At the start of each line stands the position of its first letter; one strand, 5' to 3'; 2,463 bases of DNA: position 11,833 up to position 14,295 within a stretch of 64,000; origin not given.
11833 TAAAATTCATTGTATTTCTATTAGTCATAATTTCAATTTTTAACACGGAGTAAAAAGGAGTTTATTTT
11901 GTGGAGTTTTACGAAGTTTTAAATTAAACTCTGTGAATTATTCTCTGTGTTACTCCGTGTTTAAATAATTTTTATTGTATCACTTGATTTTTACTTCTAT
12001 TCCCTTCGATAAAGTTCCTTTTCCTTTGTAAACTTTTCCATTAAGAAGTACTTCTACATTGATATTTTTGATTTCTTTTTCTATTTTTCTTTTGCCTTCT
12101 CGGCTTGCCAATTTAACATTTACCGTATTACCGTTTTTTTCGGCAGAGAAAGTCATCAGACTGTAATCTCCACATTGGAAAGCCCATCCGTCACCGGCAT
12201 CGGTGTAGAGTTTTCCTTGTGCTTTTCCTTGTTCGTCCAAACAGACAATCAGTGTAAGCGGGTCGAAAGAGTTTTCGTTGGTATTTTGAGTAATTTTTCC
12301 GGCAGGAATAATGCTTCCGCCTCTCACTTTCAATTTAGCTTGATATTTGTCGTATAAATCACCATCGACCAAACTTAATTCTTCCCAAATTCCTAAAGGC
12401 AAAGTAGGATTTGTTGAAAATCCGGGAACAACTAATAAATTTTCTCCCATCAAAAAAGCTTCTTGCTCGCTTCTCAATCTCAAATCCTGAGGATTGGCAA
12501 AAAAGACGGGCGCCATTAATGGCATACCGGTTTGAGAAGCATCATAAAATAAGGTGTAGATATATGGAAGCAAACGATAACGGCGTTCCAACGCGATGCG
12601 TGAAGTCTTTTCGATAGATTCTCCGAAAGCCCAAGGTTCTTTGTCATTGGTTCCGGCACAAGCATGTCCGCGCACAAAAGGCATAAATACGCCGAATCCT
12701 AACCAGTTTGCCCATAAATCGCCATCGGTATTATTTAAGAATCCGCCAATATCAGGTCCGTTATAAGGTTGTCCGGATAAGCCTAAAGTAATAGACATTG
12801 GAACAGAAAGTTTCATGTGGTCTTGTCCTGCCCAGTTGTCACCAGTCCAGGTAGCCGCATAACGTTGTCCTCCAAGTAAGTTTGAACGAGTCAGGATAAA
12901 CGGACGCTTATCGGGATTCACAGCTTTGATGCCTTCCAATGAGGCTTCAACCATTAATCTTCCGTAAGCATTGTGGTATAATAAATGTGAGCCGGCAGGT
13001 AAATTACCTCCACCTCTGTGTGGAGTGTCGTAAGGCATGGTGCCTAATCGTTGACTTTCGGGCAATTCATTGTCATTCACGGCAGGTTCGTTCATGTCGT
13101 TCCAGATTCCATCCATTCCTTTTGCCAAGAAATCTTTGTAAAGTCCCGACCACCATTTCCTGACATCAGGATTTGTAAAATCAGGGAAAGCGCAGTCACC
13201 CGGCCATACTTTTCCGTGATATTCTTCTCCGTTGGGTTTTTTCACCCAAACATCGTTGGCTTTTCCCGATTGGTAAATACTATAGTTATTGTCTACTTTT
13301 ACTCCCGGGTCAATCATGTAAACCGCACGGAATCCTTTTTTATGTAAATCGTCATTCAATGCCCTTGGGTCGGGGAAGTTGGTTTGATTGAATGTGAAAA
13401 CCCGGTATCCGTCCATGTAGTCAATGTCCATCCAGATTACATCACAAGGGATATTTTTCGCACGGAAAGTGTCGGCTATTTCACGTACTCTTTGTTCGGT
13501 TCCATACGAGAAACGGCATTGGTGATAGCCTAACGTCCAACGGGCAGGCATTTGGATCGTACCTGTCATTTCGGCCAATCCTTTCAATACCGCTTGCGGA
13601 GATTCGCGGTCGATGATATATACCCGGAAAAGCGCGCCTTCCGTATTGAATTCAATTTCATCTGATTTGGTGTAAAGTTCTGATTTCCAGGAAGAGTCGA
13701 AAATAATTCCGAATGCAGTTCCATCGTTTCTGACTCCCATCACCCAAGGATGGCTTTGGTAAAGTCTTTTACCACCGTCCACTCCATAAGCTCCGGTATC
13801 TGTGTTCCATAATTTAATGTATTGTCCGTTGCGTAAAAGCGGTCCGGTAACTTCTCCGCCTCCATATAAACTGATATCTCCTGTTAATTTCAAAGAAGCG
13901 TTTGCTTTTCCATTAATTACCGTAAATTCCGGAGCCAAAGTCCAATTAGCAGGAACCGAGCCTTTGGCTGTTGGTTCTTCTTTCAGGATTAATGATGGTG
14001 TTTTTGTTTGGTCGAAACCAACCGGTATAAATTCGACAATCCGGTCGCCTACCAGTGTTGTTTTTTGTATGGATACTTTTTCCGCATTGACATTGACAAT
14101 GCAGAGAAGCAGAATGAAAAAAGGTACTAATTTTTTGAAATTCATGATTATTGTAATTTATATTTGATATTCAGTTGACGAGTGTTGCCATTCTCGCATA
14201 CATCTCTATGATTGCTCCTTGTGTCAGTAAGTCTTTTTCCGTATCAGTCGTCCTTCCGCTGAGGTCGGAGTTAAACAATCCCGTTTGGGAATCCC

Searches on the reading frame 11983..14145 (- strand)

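Call 82: search_protein_families(library=pfam, proteins=[window:11983-14145:-], max_evalue=0.000001)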
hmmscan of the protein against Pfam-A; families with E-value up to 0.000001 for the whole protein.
window:11983-14145:- (721 aa): 3 families
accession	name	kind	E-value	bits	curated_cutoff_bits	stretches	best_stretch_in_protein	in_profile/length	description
PF01055.32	Glyco_hydro_31_2nd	-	8.6e-118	393.8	23.5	1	198-532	2-328/328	Glycosyl hydrolases family 31 TIM-barrel domain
PF13802.12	Gal_mutarotas_2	-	4.5e-17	63.3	27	1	82-156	109-182/184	Glycosyl hydrolase 31 N-terminal galactose mutarotase-like domain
PF17137.9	DUF5110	-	1.7e-09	38.1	27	1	629-699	1-68/71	Domain of unknown function (DUF5110)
